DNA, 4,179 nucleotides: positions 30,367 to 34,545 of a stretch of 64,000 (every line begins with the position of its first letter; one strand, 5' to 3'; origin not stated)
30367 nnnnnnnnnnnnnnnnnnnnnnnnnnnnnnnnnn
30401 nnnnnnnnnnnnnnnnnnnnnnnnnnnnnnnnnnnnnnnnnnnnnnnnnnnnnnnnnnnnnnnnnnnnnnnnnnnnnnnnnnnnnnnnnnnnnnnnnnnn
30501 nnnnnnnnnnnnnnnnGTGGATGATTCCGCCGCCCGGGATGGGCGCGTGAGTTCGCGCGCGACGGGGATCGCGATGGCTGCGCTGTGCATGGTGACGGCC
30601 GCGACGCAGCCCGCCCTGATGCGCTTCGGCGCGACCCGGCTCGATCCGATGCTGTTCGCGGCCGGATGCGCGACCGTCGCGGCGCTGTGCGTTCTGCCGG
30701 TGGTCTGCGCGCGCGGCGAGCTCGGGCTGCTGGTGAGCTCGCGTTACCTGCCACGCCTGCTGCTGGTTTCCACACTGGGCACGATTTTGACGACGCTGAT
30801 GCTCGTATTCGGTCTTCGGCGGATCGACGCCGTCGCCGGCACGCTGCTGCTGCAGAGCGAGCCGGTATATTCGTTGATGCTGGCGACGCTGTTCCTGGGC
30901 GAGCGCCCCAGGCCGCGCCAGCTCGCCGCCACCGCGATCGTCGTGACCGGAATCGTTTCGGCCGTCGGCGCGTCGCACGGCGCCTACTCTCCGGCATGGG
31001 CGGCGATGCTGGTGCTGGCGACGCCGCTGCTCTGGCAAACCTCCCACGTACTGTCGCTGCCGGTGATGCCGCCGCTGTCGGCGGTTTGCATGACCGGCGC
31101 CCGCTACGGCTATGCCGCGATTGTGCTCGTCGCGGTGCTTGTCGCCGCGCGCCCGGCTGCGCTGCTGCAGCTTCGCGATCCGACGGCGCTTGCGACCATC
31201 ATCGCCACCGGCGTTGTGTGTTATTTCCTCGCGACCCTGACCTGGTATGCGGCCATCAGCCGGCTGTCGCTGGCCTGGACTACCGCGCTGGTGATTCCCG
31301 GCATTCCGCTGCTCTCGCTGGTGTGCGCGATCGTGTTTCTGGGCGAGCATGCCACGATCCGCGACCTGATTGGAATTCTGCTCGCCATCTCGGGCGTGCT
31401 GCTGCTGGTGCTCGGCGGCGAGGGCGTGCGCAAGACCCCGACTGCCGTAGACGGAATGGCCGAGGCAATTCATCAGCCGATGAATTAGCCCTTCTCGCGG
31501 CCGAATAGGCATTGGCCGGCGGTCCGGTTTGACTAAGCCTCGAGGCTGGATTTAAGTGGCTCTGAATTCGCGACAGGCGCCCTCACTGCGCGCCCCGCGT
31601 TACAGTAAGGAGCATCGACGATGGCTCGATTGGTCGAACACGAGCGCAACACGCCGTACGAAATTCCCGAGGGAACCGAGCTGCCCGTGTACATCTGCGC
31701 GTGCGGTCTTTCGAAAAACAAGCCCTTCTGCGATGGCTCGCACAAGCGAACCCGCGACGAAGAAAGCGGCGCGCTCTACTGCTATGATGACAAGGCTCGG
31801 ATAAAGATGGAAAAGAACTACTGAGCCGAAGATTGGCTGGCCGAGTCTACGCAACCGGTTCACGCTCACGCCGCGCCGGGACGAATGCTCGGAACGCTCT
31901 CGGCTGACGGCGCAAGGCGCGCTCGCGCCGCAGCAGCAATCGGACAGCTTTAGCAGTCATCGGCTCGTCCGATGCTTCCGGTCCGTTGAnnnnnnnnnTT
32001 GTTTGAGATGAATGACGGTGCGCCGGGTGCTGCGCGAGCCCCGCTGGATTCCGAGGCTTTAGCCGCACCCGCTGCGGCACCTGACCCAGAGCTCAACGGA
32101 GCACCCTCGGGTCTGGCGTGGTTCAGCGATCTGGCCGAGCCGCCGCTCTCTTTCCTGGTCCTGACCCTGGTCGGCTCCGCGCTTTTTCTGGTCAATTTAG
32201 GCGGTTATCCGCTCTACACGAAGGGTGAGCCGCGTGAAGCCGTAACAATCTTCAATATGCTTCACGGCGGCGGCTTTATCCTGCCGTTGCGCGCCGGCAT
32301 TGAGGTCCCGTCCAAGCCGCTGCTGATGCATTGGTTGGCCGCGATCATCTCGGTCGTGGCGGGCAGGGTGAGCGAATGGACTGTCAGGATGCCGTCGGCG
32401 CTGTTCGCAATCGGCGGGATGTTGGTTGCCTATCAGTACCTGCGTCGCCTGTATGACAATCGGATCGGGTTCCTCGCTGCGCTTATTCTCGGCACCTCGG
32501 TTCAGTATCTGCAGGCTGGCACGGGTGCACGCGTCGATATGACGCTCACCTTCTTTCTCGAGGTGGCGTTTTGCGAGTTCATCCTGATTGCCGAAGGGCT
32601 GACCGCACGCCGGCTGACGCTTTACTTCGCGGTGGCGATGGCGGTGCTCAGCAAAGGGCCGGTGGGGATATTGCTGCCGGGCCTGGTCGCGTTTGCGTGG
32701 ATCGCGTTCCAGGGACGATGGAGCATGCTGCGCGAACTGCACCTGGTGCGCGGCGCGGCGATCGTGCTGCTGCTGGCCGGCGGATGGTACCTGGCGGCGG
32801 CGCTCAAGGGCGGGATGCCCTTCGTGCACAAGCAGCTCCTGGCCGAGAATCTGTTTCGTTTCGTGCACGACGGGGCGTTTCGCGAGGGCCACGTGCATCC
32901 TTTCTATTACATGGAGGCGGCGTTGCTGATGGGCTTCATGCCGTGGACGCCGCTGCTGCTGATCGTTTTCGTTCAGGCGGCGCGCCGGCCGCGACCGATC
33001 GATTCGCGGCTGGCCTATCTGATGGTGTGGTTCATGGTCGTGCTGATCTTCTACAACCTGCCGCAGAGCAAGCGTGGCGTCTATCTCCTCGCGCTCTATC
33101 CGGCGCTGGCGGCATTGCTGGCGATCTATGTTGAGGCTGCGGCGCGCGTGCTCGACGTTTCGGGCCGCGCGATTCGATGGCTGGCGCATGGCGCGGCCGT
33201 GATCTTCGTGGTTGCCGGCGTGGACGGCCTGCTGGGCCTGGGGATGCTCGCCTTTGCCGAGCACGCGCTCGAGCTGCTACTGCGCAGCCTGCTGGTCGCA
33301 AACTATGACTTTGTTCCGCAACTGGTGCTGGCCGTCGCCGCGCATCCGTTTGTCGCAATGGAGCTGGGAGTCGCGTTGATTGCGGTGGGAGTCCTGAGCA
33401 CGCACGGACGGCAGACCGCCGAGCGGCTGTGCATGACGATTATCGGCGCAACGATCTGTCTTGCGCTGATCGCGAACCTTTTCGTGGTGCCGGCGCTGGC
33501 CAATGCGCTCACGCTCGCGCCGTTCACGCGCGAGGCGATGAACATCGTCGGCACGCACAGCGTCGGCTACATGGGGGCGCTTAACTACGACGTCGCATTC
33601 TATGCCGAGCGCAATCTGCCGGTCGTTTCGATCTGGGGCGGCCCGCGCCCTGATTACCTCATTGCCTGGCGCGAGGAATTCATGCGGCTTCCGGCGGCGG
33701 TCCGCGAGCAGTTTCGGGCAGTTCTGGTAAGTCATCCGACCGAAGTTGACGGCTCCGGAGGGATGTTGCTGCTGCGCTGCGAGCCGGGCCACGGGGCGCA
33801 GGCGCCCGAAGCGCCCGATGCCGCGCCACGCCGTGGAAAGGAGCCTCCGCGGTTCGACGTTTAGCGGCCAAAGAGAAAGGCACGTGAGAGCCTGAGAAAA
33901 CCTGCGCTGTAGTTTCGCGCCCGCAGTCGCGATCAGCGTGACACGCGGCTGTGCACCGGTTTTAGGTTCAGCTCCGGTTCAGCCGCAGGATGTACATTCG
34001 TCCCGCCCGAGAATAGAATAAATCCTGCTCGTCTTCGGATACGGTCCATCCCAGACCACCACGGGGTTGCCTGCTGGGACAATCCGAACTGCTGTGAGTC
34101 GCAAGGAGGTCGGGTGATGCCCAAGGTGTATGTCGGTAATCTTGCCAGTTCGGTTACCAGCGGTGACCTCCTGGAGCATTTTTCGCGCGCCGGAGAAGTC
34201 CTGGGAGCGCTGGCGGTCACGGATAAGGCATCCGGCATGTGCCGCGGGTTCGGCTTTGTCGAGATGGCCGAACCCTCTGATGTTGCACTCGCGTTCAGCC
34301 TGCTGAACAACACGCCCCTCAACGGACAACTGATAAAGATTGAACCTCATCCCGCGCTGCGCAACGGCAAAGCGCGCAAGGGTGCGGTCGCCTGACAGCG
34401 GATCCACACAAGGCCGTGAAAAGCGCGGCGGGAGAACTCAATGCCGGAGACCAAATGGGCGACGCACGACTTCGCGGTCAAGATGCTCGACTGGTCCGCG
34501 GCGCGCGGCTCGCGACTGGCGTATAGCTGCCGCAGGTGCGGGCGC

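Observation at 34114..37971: Compact cold-adaptation-type gene cluster: RRM RNA-binding protein, small CxxC protein, DEAD-box helicase with long leader, membrane delta-9 desaturase and soluble acyl-ACP desaturase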

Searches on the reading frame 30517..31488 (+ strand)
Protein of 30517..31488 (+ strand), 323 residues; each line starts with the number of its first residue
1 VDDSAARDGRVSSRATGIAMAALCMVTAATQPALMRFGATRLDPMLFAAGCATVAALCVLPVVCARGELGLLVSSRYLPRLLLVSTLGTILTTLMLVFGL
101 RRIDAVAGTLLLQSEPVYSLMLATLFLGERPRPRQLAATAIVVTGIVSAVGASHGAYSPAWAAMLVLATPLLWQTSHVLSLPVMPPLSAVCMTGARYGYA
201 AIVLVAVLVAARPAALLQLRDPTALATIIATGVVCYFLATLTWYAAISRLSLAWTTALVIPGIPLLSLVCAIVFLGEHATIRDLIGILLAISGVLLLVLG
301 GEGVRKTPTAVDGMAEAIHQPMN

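Call 3: search_protein_families(library=pfam, proteins=[window:30517-31488:+], max_evalue=0.01)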
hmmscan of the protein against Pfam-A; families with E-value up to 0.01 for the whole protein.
window:30517-31488:+ (323 aa): 2 families
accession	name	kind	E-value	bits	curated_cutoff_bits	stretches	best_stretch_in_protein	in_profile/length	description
PF00892.27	EamA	-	2.3e-28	99.6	28.2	2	16-147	2-131/135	EamA-like transporter family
PF03151.22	TPT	-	0.00033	20.6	30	1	80-296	66-289/291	Triose-phosphate Transporter family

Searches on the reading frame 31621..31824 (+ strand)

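Call 3: search_protein_families(library=pfam, proteins=[window:31621-31824:+], max_evalue=0.01)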
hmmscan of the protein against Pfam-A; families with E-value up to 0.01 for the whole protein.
window:31621-31824:+ (67 aa): 1 family
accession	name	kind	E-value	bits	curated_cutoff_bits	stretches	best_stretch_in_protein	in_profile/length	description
PF09360.15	zf-CDGSH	-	6.4e-13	49.2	29.5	1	6-42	13-48/48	Iron-binding zinc finger CDGSH type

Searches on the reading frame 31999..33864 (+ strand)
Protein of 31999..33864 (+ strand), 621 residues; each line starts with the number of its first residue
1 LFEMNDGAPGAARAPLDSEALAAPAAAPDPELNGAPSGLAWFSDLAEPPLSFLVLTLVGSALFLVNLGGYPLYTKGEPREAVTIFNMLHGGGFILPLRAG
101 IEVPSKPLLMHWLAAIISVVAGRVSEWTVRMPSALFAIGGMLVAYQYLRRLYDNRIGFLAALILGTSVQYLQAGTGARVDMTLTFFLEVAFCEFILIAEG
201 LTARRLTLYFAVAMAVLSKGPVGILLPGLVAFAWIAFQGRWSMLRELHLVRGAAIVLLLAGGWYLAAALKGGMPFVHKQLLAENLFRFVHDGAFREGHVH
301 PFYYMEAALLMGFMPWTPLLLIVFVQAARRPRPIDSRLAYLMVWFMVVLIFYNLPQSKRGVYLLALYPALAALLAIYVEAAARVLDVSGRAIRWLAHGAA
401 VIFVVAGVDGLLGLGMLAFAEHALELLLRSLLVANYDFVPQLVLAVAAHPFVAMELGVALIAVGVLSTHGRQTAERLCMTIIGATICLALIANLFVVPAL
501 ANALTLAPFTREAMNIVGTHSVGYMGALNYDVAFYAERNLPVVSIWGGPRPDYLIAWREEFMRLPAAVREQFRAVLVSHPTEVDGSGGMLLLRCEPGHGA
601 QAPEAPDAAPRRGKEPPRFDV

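Call 3: search_protein_families(library=pfam, proteins=[window:31999-33864:+], max_evalue=0.01)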
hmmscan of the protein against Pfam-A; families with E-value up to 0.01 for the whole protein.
window:31999-33864:+ (621 aa): 1 family
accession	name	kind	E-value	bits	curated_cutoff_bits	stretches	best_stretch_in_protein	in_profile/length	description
PF13231.12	PMT_2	-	2.8e-15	57.3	26.1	1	105-260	1-154/160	Dolichyl-phosphate-mannose-protein mannosyltransferase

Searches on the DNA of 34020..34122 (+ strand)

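Call 49: build_rna_model(alignment_id=A3)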
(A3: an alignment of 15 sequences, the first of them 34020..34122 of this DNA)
Model R2 built from alignment A3 (15 sequences, 117 columns); structure: RNAalifold consensus.
model positions 102; base pairs 11; branch points 0; effective number of sequences 5.05; information 0.59 bits per position. Calibrated on 0.2 Mb of random sequence (short: E-values are rough).
structure used (alignment columns):
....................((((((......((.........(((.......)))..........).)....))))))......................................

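Call 51: search_with_rna_model(model_id=R2, sources=[window, L003, L004, L005, L006, L007, L008, L011, L012, L017, L018, L021, L026, L030, L032, L034, L040, L042, L043, L049, L052, L060, L083, L086, L088, L089, L090, L091, L092, L093, L094, L095, L096, L097, L098, L100, L101, L102, L103, L105, L106, L108, L110, L111, L113, L114, L115, L116, L118, L119, L121, L122, L123, L124, L126, L127, L129, L130, L131, L132, L133, L134, L135, L136, L138, L141, L142, L144, L145, L146, L147, L149, L150, L151, L152, L154, L155, L156, L157, L158, L159, L160, L161, L162, L163, L164, L165, L166, L167, L168, L169], max_evalue=0.01, make_alignment=true)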
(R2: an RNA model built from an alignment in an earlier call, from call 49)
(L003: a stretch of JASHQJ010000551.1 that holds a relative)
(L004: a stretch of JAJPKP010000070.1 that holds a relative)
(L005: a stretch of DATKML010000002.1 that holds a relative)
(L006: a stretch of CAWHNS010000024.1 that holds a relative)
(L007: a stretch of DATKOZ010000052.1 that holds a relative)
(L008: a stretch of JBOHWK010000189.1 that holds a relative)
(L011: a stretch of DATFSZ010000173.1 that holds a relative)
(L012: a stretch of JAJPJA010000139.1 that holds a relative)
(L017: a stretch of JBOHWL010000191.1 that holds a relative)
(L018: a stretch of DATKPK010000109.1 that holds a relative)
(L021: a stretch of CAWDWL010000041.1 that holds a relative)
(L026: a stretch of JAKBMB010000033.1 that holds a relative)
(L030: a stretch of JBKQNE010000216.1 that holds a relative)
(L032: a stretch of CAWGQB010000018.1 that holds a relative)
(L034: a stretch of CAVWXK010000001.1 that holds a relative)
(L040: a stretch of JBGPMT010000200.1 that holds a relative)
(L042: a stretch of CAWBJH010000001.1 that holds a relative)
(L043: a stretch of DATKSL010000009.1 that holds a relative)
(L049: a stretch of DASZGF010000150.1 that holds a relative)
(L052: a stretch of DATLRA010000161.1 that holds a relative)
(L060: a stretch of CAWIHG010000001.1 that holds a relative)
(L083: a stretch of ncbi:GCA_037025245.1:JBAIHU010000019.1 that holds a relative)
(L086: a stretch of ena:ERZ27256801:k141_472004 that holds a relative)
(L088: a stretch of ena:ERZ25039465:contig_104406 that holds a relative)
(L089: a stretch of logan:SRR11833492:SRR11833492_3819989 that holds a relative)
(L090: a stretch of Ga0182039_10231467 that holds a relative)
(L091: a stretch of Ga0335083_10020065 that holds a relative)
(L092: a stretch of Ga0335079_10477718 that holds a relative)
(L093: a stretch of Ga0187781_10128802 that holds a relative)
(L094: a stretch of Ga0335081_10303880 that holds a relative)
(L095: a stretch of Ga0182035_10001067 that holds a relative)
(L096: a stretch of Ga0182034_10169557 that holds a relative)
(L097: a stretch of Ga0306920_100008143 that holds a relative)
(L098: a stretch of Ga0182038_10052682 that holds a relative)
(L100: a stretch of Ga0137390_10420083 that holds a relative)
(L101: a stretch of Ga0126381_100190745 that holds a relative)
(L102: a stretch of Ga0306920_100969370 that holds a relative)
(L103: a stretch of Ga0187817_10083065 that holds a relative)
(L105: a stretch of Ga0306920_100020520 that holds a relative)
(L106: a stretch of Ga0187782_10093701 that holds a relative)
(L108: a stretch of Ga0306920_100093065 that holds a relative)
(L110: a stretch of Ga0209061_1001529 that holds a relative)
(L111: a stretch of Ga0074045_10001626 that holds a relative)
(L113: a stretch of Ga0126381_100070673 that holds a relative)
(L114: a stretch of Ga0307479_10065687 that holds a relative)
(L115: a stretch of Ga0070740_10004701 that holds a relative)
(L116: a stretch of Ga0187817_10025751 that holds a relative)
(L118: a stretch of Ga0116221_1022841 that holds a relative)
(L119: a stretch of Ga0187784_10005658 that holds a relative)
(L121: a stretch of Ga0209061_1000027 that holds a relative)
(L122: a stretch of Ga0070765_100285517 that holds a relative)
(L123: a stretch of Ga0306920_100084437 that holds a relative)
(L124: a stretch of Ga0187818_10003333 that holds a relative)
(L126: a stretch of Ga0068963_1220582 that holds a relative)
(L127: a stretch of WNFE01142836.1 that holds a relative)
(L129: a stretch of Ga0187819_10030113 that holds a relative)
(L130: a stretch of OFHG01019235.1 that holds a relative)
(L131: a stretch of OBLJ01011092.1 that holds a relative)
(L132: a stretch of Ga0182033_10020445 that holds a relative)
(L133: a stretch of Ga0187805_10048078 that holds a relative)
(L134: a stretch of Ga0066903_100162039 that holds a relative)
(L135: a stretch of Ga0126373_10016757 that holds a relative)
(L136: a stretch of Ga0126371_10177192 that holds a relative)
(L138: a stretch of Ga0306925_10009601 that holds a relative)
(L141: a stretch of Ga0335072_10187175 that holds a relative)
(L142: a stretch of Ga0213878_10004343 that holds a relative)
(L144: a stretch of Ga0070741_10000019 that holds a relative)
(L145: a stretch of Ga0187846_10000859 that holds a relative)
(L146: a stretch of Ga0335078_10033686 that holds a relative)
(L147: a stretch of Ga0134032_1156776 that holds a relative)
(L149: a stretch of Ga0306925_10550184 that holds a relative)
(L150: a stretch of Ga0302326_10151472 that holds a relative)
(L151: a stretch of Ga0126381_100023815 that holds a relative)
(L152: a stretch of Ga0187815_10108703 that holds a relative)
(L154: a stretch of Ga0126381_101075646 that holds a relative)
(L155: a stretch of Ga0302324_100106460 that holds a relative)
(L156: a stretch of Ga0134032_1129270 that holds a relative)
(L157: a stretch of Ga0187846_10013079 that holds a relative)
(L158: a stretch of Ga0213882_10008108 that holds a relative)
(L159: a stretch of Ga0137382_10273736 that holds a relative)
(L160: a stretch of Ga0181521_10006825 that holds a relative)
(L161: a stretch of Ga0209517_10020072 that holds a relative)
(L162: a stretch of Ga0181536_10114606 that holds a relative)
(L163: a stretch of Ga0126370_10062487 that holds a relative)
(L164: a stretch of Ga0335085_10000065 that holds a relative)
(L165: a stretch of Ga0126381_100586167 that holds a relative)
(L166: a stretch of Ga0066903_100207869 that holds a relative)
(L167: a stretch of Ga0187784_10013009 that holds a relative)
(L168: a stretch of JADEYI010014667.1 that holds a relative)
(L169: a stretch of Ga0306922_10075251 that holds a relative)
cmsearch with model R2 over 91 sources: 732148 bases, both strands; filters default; matches with E-value up to 0.01: 73.
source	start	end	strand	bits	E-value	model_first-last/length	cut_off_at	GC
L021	7467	7570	+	97.2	5e-18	1-102/102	no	0.55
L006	8267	8368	+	96.6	6.7e-18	1-102/102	no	0.59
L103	379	481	+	91.7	7.7e-17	1-102/102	no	0.57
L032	8189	8289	+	91.6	8.2e-17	1-102/102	no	0.55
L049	3308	3411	+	89.7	2.1e-16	1-102/102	no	0.55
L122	73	176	+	89.7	2.1e-16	1-102/102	no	0.55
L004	9547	9649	+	89.3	2.5e-16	1-102/102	no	0.59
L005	2133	2235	+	84.1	3.4e-15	1-102/102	no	0.56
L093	38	138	+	82.5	7.4e-15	1-102/102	no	0.64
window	34019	34122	+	80.9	1.7e-14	1-102/102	no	0.6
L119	5564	5665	+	79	4.3e-14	1-102/102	no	0.62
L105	3151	3251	+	78.9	4.5e-14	1-102/102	no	0.58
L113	64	165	+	78.1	6.8e-14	1-102/102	no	0.64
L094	125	228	+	75.3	2.7e-13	1-102/102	no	0.6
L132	851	951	+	74.9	3.3e-13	1-102/102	no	0.62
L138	5576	5676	+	74.9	3.3e-13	1-102/102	no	0.62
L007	1519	1617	+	74.8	3.5e-13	1-102/102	no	0.55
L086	5575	5677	+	72.7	9.7e-13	1-102/102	no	0.6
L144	5565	5667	+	72.1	1.3e-12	1-102/102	no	0.6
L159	262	365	+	71.9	1.4e-12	1-102/102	no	0.56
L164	4041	4141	+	71.9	1.5e-12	1-102/102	no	0.59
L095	5578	5679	+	70.2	3.4e-12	1-102/102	no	0.6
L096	846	947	+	70.2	3.4e-12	1-102/102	no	0.6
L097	5578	5679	+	70.2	3.4e-12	1-102/102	no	0.6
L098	1049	1150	+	70.2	3.4e-12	1-102/102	no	0.6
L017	2583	2687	+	70.2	3.5e-12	1-102/102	no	0.59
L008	9603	9700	+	70.1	3.6e-12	1-102/102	no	0.61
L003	270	372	+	69.5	4.8e-12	1-102/102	no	0.53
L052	1264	1367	+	68.7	7.2e-12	1-102/102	no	0.55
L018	7486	7589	+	68.2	9.3e-12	1-102/102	no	0.6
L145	5588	5687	+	67.3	1.4e-11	1-102/102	no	0.61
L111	5564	5668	+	67.3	1.5e-11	1-102/102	no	0.62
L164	5555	5661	+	66.9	1.7e-11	1-102/102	no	0.6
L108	79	177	+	65.9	2.9e-11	1-102/102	no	0.59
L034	9223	9324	+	65.6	3.5e-11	1-102/102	no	0.56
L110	5575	5675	+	64.8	5.1e-11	1-102/102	no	0.64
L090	688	786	+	64.8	5.1e-11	1-102/102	no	0.57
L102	71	172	+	63.9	7.9e-11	1-102/102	no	0.58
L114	1975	2076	+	63.1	1.2e-10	1-102/102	no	0.62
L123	2594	2691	+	61.7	2.3e-10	1-102/102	no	0.57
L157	2079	2178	+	60.9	3.4e-10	1-102/102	no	0.52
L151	3720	3821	+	59.7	6.2e-10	1-102/102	no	0.51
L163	1416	1512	+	59.6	6.8e-10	1-102/102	no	0.57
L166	1134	1230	+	59.6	6.8e-10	1-102/102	no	0.57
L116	1214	1317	+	59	9e-10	1-102/102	no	0.63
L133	1098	1201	+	59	9e-10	1-102/102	no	0.63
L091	3016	3112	+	57.8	1.6e-09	1-102/102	no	0.59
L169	2447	2543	+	57.3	2.1e-09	1-102/102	no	0.57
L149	472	570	+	55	6.4e-09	1-102/102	no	0.59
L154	305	401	+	55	6.5e-09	1-102/102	no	0.56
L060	9493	9596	+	54.9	6.8e-09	1-102/102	no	0.56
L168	1190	1291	+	54.3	9.2e-09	1-102/102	no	0.56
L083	5583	5685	+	53.4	1.5e-08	1-102/102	no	0.56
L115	5579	5681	+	53.4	1.5e-08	1-102/102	no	0.56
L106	317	420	+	52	2.9e-08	1-102/102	no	0.55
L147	1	72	+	51.8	3.2e-08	32-102/102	5'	0.62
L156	1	67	+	50.6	5.9e-08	36-102/102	5'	0.58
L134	1800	1897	+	50.4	6.6e-08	1-102/102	no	0.56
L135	471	568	+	50.4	6.6e-08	1-102/102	no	0.56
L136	203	300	+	50.4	6.6e-08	1-102/102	no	0.56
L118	2617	2715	+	49.3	1.1e-07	1-102/102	no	0.64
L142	2479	2578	+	48.1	2.1e-07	1-102/102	no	0.55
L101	590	692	+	48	2.1e-07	1-102/102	no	0.56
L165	644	742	+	46.2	5.2e-07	1-102/102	no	0.51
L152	473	568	+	42.2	3.8e-06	1-102/102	no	0.57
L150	1162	1267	+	37.8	3.4e-05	1-102/102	no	0.54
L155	2537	2642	+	37.8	3.4e-05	1-102/102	no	0.54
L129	1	81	+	37.4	4.1e-05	25-102/102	5'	0.65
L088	5597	5694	+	34.6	0.00017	1-102/102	no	0.56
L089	476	573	+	34.1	0.00021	1-102/102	no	0.56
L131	1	42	+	33.1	0.00035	62-102/102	5'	0.6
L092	580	681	+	32.2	0.00054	1-102/102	no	0.55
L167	4642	4744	+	26.7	0.0085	1-102/102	no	0.55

Alignment A6: 73 matches aligned to the model, 153 columns, each read 5' to 3' on its own strand. Consensus structure (alignment columns), stored with it:
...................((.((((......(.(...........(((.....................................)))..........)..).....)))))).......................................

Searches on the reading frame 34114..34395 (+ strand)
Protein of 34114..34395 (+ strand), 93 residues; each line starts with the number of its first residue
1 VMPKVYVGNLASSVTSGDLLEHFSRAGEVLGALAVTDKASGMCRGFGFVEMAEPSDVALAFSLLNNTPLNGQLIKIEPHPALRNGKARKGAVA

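Call 3: search_protein_families(library=pfam, proteins=[window:34114-34395:+], max_evalue=0.01)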
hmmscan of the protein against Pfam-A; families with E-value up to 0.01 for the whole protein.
window:34114-34395:+ (93 aa): 1 family
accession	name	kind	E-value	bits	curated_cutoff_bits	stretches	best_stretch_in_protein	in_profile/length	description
PF00076.28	RRM_1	-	1.1e-14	54.5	20.7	1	5-74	1-69/70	RNA recognition motif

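Call 4: search_protein_families(library=ncbifam, proteins=[window:34114-34395:+], max_evalue=0.01)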
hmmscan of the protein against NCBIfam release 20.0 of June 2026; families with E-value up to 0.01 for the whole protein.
window:34114-34395:+ (93 aa): 7 families
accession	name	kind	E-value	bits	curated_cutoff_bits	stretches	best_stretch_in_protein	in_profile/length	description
NF058537.1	Rbp_regulator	equivalog_domain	1.9e-14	53.7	100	1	5-77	2-74/79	RNA-binding regulator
TIGR01628.1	PABP-1234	subfamily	2.7e-09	36.7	497.1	1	5-72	288-354/595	polyadenylate binding protein, human types 1, 2, 3, 4 family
TIGR01622.1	SF-CC1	subfamily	3.3e-09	36.3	231.65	1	4-76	221-293/500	splicing factor, CC1-like family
TIGR01661.1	ELAV_HUD_SF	subfamily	7.3e-07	29.1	279.1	1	5-76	272-342/351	ELAV/HuD family splicing factor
TIGR01642.1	U2AF_lg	subfamily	2e-05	23.3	310.3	1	4-72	298-366/510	U2 snRNP auxilliary factor, large subunit, splicing factor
TIGR01659.1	sex-lethal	subfamily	0.00011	22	486.2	1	5-72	196-263/346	sex-lethal family splicing factor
TIGR01649.1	hnRNP-L_PTB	subfamily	0.0023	17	287.4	0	46-78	338-370/493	hnRNP-L/PTB/hephaestus splicing factor family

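Call 68: search_solved_structures(query=window:34117-34395:+, max_evalue=0.000001)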
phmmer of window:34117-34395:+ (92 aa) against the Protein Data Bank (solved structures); distinct sequences matched with E-value up to 0.000001: 67 (the best 60 are shown).
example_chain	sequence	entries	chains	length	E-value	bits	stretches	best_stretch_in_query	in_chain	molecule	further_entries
6r5k_D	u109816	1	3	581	1e-26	96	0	4-81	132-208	Polyadenylate-binding protein, cytoplasmic and nuclear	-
5x8p_v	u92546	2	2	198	1.2e-20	76.6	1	3-76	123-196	protein cS22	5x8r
5mmj_v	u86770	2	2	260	2.9e-20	75.3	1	3-76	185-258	30S ribosomal protein 2, chloroplastic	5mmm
9qjc_B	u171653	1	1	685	4.8e-16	61.9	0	3-77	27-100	Nucleolar protein 4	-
9cb5_A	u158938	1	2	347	6.8e-15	58.2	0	4-73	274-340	Nucleolin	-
4ed5_A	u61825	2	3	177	1.4e-13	54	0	6-76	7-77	ELAV-like protein 1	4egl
2cjk_A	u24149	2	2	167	2.2e-13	53.4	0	3-58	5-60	NUCLEAR POLYADENYLATED RNA-BINDING PROTEIN 4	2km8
1fxl_A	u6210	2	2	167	2.3e-12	50.1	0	6-76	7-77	PARANEOPLASTIC ENCEPHALOMYELITIS ANTIGEN HUD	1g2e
1fnx_H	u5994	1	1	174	4.7e-12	49.1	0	6-76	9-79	HU ANTIGEN C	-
1cvj_A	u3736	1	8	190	2.1e-11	47.1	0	2-76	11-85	POLYADENYLATE BINDING PROTEIN 1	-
4f02_A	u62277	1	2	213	3.3e-11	46.4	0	2-76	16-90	Polyadenylate-binding protein 1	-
7qzp_A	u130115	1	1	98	3.9e-11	46.2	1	3-76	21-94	Hypothetical RNA binding protein from Acinetobacter baumannii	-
5ho4_A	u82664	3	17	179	4.4e-11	46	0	3-80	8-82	Heterogeneous nuclear ribonucleoproteins A2/B1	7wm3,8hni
5en1_A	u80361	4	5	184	4.8e-11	45.9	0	3-80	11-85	Heterogeneous nuclear ribonucleoproteins A2/B1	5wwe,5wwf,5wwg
2ki2_A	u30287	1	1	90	1e-10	44.9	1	2-76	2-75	Ss-DNA binding protein 12RNP2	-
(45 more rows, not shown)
